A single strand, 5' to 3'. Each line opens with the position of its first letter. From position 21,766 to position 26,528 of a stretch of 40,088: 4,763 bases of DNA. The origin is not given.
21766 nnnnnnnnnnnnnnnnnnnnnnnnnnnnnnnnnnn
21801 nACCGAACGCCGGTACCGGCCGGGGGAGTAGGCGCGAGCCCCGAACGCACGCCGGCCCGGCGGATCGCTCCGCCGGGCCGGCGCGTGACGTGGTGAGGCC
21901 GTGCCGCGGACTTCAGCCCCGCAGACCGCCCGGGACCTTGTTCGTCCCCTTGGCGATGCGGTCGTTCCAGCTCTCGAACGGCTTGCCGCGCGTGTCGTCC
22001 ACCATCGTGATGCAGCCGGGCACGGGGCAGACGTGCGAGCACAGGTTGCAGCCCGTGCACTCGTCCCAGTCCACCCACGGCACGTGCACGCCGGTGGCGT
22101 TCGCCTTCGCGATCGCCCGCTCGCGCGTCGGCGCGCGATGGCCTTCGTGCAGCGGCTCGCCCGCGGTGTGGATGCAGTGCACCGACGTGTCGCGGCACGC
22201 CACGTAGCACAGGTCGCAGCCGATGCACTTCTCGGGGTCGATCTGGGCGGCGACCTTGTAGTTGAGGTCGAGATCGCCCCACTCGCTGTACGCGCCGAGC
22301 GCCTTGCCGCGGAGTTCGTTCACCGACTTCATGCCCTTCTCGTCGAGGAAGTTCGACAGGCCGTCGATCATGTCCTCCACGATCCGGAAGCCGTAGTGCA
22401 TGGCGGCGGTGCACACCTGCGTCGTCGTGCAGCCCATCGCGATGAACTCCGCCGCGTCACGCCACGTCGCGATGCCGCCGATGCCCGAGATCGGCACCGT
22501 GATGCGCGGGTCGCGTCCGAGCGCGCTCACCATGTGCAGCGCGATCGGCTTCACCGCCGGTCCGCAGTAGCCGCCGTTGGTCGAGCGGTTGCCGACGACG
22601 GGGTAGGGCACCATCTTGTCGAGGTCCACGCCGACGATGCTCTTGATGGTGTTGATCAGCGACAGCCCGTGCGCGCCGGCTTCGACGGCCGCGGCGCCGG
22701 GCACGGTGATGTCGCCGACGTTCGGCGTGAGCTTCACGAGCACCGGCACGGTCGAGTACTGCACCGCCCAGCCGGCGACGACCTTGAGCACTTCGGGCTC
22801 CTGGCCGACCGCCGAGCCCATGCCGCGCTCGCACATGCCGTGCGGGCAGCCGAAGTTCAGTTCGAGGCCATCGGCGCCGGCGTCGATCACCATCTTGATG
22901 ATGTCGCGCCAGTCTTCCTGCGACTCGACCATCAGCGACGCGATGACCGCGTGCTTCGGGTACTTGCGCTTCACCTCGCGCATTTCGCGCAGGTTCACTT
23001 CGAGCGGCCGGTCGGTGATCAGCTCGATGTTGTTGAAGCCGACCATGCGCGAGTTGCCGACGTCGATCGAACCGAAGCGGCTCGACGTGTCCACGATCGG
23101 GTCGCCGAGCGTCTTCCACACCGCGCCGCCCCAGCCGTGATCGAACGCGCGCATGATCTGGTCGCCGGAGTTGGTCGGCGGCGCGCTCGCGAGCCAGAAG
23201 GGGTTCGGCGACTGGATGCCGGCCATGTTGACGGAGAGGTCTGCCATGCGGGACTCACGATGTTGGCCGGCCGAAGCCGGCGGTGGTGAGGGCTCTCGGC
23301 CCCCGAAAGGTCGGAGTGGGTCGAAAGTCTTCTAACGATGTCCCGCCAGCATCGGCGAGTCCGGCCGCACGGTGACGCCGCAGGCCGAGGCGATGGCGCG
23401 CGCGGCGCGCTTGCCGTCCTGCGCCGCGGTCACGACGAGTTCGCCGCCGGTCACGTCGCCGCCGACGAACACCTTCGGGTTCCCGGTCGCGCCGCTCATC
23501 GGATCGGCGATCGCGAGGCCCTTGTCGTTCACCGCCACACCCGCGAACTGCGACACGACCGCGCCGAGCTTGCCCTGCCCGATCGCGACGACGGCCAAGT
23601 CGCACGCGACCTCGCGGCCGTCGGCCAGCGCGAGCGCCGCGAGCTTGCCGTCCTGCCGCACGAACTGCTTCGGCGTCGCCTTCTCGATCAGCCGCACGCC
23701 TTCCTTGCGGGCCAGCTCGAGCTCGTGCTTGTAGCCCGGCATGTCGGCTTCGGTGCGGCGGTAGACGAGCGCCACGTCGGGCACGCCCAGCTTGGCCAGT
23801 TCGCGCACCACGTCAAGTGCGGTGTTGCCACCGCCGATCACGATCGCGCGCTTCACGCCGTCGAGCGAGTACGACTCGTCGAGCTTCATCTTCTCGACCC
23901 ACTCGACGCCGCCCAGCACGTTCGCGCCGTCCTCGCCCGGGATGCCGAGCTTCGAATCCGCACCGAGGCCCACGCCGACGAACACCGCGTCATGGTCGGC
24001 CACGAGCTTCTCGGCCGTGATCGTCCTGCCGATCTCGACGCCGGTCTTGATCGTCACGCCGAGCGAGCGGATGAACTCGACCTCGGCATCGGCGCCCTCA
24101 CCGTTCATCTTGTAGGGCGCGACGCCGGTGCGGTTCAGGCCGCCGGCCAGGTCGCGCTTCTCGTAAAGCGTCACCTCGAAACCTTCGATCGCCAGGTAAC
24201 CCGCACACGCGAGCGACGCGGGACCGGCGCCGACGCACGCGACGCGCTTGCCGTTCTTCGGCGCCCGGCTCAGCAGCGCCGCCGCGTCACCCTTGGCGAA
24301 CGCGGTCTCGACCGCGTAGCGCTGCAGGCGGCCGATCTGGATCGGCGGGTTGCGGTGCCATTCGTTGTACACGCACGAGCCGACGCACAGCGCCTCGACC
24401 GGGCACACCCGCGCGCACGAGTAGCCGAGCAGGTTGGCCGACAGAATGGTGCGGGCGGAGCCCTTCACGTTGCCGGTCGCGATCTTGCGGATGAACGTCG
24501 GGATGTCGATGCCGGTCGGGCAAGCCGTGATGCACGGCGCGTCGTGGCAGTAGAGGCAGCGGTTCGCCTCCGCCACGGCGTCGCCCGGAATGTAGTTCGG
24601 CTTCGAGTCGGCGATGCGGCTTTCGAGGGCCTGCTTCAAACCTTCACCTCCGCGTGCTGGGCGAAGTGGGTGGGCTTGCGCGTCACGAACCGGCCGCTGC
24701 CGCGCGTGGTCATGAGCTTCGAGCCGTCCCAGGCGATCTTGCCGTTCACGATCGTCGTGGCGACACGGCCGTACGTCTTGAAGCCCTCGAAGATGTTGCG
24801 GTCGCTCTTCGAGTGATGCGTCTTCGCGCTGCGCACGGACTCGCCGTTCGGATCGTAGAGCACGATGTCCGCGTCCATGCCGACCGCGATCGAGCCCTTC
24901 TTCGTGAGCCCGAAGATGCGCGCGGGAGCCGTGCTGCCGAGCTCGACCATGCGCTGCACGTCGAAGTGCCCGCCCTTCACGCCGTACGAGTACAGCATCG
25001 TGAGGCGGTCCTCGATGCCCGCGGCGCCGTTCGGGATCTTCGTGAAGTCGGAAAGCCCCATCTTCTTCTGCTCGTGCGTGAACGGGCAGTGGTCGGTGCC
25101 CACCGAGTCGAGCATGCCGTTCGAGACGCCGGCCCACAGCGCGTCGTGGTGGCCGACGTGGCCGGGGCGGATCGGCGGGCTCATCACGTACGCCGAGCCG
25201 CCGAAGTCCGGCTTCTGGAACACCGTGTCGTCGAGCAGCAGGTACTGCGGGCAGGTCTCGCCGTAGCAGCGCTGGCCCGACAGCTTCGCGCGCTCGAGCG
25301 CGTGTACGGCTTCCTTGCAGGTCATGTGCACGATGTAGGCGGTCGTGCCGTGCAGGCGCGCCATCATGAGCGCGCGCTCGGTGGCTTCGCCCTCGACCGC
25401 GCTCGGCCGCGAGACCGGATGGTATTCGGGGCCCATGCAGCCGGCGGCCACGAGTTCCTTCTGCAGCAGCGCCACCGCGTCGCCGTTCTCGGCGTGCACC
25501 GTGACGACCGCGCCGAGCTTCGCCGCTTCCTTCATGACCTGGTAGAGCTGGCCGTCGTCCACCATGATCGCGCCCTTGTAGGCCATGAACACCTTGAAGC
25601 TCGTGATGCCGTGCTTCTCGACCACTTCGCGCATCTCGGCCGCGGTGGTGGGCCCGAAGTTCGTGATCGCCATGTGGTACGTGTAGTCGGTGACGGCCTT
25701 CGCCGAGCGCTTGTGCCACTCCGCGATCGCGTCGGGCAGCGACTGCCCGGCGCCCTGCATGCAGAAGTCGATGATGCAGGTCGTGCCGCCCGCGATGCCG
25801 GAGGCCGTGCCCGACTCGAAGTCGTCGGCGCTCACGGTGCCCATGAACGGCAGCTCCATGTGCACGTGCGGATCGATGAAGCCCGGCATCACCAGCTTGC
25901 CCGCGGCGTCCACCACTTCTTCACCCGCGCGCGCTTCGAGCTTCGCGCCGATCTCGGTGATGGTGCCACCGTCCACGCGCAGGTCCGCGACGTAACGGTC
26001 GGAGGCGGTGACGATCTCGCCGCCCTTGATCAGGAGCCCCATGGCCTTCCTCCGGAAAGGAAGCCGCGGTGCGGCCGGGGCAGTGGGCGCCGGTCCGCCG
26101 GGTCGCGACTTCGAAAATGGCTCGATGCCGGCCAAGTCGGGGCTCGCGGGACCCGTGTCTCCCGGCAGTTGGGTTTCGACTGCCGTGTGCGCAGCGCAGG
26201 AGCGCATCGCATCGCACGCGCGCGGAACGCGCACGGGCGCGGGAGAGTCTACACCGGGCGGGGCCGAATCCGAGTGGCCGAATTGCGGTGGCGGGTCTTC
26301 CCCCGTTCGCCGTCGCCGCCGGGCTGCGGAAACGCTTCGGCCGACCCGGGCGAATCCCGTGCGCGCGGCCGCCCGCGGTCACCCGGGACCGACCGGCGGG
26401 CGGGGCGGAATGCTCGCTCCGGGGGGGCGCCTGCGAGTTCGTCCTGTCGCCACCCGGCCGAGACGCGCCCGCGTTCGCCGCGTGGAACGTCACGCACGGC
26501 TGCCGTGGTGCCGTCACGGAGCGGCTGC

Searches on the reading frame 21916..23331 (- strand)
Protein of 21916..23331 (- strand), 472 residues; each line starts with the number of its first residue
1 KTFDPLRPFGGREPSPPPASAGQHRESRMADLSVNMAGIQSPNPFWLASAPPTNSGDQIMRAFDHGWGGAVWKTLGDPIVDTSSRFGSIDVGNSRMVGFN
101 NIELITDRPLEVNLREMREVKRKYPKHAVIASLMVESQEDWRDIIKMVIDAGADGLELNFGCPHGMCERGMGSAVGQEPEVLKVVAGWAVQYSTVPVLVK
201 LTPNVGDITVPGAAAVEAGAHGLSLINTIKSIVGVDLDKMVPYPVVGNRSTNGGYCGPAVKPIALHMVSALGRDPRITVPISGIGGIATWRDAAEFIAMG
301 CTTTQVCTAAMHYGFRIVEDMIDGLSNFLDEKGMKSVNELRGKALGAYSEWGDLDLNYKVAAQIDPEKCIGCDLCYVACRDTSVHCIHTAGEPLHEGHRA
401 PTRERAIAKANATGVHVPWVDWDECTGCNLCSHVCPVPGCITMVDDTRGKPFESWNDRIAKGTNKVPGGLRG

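Call 15: search_protein_families(library=pfam, proteins=[window:21916-23331:-], max_evalue=0.001)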
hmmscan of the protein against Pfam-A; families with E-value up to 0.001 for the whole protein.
window:21916-23331:- (472 aa): 11 families
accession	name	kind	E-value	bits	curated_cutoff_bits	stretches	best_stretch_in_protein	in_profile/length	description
PF01180.27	DHO_dh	-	3.8e-32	112.1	27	1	32-329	2-291/291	Dihydroorotate dehydrogenase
PF14697.11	Fer4_21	-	3.6e-15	56.3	35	1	362-443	1-59/59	4Fe-4S dicluster domain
PF00037.32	Fer4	-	5.9e-10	39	21.1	2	419-437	2-20/24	4Fe-4S binding domain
PF12797.12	Fer4_2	-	2.3e-08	33.9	24.5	1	417-437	2-22/22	4Fe-4S binding domain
PF01207.24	Dus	-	7.8e-07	28.9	20.4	1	127-201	54-129/311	Dihydrouridine synthase (Dus)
PF12838.12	Fer4_7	-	1.5e-06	29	27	1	368-437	1-50/52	4Fe-4S dicluster domain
PF13183.11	Fer4_8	-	2.4e-06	28.4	27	1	367-437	3-66/68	4Fe-4S dicluster domain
PF13237.11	Fer4_10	-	9.7e-06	25.9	25.5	0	419-446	3-22/53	4Fe-4S dicluster domain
PF13459.11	Fer4_15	-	1.5e-05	26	22.4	0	419-443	2-24/66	4Fe-4S single cluster domain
PF12837.12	Fer4_6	-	0.0006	20.1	25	1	362-379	2-19/24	4Fe-4S binding domain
PF17179.9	Fer4_22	-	0.001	20.3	27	0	424-448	1-25/95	4Fe-4S dicluster domain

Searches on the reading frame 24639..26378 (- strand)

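Call 15: search_protein_families(library=pfam, proteins=[window:24639-26378:-], max_evalue=0.001)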
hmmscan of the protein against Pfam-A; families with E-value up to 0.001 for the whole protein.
window:24639-26378:- (580 aa): 2 families
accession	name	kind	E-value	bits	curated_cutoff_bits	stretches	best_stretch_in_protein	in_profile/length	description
PF01979.26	Amidohydro_1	-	2.5e-23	83.3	25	1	162-548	1-344/345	Amidohydrolase family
PF07969.17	Amidohydro_3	-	1.3e-19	71.5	29.7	2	472-548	407-470/472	Amidohydrolase family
